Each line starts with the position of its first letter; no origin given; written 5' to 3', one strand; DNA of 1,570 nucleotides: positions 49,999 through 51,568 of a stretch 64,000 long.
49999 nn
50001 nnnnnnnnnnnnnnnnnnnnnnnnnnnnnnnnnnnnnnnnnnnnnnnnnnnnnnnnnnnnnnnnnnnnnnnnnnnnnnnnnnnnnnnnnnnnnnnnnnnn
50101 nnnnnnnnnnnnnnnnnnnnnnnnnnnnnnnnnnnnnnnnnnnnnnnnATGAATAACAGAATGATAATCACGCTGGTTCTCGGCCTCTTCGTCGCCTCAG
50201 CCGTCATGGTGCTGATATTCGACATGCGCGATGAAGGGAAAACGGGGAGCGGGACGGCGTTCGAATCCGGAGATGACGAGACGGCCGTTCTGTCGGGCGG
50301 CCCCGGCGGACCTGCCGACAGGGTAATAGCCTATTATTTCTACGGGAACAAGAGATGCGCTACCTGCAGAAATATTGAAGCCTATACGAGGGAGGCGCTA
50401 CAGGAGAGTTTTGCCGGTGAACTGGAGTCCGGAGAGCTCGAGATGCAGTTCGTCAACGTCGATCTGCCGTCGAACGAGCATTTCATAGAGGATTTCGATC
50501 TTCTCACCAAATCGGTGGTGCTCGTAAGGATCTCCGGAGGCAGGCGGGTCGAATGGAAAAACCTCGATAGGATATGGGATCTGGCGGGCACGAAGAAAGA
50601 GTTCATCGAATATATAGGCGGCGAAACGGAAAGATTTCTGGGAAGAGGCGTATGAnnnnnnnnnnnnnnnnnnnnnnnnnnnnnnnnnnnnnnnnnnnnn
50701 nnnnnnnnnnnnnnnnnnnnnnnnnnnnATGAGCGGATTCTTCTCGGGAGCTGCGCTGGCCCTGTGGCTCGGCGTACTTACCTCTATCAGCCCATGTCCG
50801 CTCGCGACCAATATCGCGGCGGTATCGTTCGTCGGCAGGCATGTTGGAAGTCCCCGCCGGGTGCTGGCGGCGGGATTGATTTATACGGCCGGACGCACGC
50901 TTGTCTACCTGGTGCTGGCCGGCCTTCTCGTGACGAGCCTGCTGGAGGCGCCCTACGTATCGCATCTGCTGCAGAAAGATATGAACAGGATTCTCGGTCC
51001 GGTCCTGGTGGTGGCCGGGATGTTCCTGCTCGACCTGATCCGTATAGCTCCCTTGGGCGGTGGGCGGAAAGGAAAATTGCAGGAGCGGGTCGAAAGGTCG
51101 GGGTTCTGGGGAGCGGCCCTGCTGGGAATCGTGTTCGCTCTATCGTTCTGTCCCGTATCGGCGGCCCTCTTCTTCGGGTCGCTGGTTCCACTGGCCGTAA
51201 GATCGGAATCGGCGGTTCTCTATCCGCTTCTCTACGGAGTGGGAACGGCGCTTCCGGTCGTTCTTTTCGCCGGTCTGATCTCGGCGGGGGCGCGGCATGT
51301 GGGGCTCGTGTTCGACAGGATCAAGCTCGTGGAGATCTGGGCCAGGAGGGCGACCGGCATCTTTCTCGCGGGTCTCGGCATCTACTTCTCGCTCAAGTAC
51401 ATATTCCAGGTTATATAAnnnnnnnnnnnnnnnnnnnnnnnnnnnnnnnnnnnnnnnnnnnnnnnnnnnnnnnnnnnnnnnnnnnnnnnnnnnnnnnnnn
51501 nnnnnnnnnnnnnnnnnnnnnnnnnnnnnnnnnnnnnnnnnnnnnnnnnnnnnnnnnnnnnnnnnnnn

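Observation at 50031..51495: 61-nt element present twice (about 90% identity) in leaders flanking the CxxC/CcdA gene pair; candidate cis-regulatory RNA or miniature repeat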

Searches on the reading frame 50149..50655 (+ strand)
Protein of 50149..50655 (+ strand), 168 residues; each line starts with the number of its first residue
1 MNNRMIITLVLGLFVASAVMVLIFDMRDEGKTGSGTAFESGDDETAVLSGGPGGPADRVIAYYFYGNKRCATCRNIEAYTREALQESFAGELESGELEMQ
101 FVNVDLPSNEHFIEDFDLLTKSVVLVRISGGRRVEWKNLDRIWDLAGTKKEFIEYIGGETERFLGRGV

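Call 6: search_protein_families(library=pfam, proteins=[window:50149-50655:+], max_evalue=0.001)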
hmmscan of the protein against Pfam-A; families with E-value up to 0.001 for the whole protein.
window:50149-50655:+ (168 aa): 0 families

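Call 12: search_protein_families(library=ncbifam, proteins=[window:50149-50655:+], max_evalue=0.001)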
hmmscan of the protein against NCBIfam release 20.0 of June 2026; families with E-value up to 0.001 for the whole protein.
window:50149-50655:+ (168 aa): 1 family
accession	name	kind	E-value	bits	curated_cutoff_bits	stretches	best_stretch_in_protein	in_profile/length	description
NF040494.1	nitrored_ArsF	subfamily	5e-31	107.2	60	1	59-162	1-105/106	nitrophenyl compound nitroreductase subunit ArsF family protein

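Call 13: find_homologous_proteins(query=window:50149-50655:+)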
Query window:50149-50655:+ (168 aa): 152 proteins with E <= 0.001 among 236 candidates; the best 120 are listed.
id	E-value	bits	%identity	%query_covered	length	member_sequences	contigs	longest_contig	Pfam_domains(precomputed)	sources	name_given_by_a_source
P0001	1.7e-106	371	100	100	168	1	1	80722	-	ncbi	-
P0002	9.3e-88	310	86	97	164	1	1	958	-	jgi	jgi:hypothetical protein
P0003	2.3e-42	162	48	98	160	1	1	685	-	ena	-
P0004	3.6e-42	162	47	99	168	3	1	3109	-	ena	-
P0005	1.6e-41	160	48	98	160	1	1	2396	-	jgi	jgi:hypothetical protein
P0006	8.0e-41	157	48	98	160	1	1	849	-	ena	-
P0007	5.5e-40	155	56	67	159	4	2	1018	-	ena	-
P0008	6.4e-40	155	49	95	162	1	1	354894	-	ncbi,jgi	jgi:hypothetical protein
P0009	8.6e-40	154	46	98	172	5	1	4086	-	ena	-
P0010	2.3e-38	149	46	98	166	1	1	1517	-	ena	-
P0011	2.8e-37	146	42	98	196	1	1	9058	-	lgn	-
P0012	3.6e-37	146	43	98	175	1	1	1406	-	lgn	-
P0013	1.6e-36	144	46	98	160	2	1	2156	-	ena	-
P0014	1.9e-36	143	44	98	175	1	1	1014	-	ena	-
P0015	2.9e-36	143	43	98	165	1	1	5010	-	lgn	-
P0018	8.7e-35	138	58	66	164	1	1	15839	-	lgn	-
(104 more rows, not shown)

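Call 14: find_encoding_contigs(protein=P0001, flank=10000, max_places=4)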
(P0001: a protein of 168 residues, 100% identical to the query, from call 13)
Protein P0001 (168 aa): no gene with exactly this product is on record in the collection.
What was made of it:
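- Tried and rejected: Exact look-up of a window protein failed (call 14).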

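Call 15: find_encoding_contigs(protein=P0002, flank=5000, max_places=4)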
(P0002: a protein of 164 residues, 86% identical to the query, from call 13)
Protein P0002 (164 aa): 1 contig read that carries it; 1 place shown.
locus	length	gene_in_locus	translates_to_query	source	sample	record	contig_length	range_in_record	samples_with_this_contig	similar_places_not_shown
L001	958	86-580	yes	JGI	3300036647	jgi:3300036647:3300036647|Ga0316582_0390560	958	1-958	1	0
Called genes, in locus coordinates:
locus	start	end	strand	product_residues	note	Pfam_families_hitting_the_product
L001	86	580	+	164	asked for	-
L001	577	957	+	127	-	?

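Call 28: find_encoding_contigs(protein=P0008, flank=6000, max_places=2)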
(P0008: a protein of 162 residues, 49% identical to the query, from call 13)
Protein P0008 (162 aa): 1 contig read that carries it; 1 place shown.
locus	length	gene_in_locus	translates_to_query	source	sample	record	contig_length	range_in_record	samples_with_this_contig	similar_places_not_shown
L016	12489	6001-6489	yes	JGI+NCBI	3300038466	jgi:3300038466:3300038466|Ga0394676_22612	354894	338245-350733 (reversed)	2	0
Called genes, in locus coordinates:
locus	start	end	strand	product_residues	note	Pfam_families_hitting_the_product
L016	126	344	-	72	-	-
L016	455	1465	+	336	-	PF20030:bpMoxR, PF07726:AAA_3, PF07728:AAA_5, PF17863:AAA_lid_2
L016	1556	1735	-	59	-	-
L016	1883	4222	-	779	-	-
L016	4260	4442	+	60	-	-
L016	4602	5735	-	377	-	PF01883:FeS_assembly_P, PF00142:Fer4_NifH (faint), PF01656:CbiA, PF09140:MipZ (weak), PF10609:ParA, PF13614:AAA_31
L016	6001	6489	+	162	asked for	-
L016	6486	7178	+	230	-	PF13386:DsbD_2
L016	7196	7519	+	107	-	PF01022:HTH_5, PF12840:HTH_20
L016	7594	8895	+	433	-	PF03773:ArsP_1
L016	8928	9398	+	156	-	PF01980:TrmO_N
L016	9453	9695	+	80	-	PF13192:Thioredoxin_3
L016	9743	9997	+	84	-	-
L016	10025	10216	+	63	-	PF13192:Thioredoxin_3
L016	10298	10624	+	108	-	PF07610:DUF1573 (weak)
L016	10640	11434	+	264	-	PF07610:DUF1573 (weak)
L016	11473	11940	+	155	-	PF01451:LMWPc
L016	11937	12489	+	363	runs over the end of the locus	PF01758:SBF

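Call 29: find_encoding_contigs(protein=P0004, flank=6000, max_places=2)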
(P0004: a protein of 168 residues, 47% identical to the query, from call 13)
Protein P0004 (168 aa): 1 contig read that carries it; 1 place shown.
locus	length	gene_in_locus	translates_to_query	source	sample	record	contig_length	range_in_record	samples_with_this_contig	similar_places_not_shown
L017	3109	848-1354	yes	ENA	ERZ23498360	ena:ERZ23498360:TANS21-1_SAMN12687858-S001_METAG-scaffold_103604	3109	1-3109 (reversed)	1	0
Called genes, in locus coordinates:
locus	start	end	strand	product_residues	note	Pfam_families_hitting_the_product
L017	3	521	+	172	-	?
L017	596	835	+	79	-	PF13192:Thioredoxin_3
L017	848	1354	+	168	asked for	-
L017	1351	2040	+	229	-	PF13386:DsbD_2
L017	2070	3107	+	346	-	?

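Call 30: find_encoding_contigs(protein=P0009, flank=6000, max_places=2)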
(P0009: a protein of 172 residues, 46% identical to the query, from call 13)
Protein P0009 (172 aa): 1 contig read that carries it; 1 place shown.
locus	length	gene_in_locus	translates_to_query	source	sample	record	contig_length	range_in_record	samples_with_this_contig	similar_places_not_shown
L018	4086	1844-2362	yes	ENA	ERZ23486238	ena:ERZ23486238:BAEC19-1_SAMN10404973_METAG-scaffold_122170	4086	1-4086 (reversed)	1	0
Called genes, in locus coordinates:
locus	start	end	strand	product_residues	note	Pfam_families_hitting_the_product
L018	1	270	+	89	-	?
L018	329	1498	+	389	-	PF03773:ArsP_1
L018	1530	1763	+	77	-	PF13192:Thioredoxin_3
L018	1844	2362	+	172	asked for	-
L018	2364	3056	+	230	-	PF13386:DsbD_2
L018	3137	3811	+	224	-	PF14358:DUF4405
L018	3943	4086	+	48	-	?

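Call 32: find_homologous_proteins(query=P0121, max_evalue=1e-40)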
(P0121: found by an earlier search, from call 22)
Query P0121 (229 aa): 7737 proteins with E <= 1e-40 among 8000 candidates; the best 120 are listed.
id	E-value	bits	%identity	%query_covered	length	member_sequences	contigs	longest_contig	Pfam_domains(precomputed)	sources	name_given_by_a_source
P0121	4.3e-137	473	100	100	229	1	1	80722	PF13386.13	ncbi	-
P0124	1.9e-94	334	-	-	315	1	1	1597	PF13386.13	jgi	jgi:cytochrome c biogenesis protein CcdA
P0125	3.6e-88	313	68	99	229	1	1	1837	PF02683.23,PF13386.13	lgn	-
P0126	3.8e-87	310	64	100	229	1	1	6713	PF13386.13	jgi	jgi:cytochrome c biogenesis protein CcdA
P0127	6.3e-87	309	64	100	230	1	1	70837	PF02683.23,PF13386.13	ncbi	-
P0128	9.2e-87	309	64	99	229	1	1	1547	PF02683.23,PF13386.13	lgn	-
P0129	5.6e-86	306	64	100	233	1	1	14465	PF02683.23,PF13386.13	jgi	-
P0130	7.3e-86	306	64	100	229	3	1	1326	PF13386.13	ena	-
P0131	7.4e-86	306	65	100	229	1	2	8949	PF13386.13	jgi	jgi:cytochrome c-type biogenesis protein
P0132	9.4e-86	306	65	100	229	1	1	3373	PF02683.23,PF13386.13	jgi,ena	-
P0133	1.1e-85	305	65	100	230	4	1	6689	PF02683.23,PF13386.13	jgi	-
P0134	2.4e-85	304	65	100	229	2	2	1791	PF13386.13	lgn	-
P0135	3.7e-85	304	67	100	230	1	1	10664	PF13386.13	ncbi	ncbi:aromatic aminobenezylarsenical efflux permease ArsG family transporter [Acidobacteriota bacteri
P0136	8.6e-85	302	65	93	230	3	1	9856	PF13386.13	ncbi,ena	-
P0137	1.2e-84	302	65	99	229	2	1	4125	PF13386.13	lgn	-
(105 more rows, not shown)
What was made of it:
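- Tried and rejected: The ArsG search gave nothing above 68% identity (call 32).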

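Call 33: find_encoding_contigs(protein=P0124, flank=5000, max_places=3)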
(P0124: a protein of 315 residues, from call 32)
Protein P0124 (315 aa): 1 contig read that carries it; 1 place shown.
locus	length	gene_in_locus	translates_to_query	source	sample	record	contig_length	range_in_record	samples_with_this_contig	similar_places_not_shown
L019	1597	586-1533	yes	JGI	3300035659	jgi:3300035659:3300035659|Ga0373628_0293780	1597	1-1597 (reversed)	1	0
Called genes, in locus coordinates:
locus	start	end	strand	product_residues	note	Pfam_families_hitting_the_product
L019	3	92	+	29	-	?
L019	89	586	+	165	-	-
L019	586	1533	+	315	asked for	PF13386:DsbD_2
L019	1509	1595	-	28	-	?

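Call 60: find_encoding_contigs(protein=P0125, flank=4000, max_places=2)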
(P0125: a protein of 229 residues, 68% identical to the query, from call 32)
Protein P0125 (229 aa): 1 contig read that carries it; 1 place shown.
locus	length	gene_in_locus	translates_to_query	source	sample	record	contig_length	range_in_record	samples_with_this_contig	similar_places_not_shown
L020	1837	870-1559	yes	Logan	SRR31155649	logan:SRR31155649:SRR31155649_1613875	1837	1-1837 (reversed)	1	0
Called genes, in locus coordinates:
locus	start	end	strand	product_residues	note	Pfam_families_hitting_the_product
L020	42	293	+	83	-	PF13192:Thioredoxin_3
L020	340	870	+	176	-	-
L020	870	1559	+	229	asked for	PF02683:DsbD_TM (weak), PF13386:DsbD_2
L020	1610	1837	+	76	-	?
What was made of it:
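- It is seen without the element in L001, L017, L018 and L020 (calls 15, 29, 30, 60).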

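Call 61: find_encoding_contigs(protein=P0018, flank=4000, max_places=2)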
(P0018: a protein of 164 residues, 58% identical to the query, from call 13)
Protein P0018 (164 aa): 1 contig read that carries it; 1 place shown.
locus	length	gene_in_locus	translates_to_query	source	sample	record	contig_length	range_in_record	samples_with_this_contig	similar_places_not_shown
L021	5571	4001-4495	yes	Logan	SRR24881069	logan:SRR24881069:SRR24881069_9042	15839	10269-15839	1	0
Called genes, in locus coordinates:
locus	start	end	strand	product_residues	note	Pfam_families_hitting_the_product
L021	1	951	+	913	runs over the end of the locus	PF13435:Cytochrome_C554 (faint), PF14522:Cytochrome_C7 (faint), PF14537:Cytochrom_c3_2 (faint), PF22113:Mtrc-MtrF_II-IV_dom (faint), PF09699:Paired_CXXCH_1 (faint), PF01292:Ni_hydr_CYTB (faint)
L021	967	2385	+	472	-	PF13372:Alginate_exp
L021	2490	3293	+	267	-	PF09719:C_GCAxxG_C_C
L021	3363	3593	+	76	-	PF13192:Thioredoxin_3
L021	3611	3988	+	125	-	PF08859:DGC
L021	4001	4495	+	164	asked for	-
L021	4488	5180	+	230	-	PF13386:DsbD_2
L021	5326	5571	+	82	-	?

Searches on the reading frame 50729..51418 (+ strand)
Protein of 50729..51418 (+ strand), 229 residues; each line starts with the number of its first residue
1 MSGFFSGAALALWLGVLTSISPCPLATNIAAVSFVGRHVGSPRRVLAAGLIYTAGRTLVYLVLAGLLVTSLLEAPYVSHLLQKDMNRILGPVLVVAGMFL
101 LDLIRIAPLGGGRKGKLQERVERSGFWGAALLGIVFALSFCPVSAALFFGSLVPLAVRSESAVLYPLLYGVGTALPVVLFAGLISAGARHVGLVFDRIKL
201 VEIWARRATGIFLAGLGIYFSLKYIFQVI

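Call 6: search_protein_families(library=pfam, proteins=[window:50729-51418:+], max_evalue=0.001)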
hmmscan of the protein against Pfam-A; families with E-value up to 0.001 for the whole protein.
window:50729-51418:+ (229 aa): 1 family
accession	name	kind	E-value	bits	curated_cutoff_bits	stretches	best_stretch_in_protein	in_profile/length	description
PF13386.12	DsbD_2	-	4.4e-13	50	24.9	1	11-218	2-198/199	Cytochrome C biogenesis protein transmembrane region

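Call 12: search_protein_families(library=ncbifam, proteins=[window:50729-51418:+], max_evalue=0.001)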
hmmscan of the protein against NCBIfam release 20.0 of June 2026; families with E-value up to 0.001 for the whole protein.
window:50729-51418:+ (229 aa): 1 family
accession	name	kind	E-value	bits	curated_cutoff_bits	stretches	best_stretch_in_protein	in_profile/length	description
NF040495.1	tranport_ArsG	equivalog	7.3e-82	274.1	200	1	9-224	8-224/225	aromatic aminobenezylarsenical efflux permease ArsG family transporter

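Call 22: list_cluster_members(proteins=[P0001, window:50729-51418:+, window:49782-50018:+, window:48458-49780:+])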
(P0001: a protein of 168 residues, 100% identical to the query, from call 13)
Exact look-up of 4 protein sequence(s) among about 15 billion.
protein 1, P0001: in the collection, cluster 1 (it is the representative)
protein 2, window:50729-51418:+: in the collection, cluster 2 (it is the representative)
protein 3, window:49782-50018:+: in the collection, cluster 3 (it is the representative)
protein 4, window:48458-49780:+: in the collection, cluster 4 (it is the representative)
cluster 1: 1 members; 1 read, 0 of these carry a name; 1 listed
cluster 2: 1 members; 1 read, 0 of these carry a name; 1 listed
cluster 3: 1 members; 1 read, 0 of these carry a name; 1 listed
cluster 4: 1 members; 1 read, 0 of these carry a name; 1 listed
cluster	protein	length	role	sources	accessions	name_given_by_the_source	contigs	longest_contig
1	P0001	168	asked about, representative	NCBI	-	-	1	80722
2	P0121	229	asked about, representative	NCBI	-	-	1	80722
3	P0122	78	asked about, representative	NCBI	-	-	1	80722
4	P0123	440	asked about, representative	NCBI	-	-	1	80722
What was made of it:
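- Tried and rejected: Four window proteins are singleton clusters on one 80,722-bp NCBI contig (call 22).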
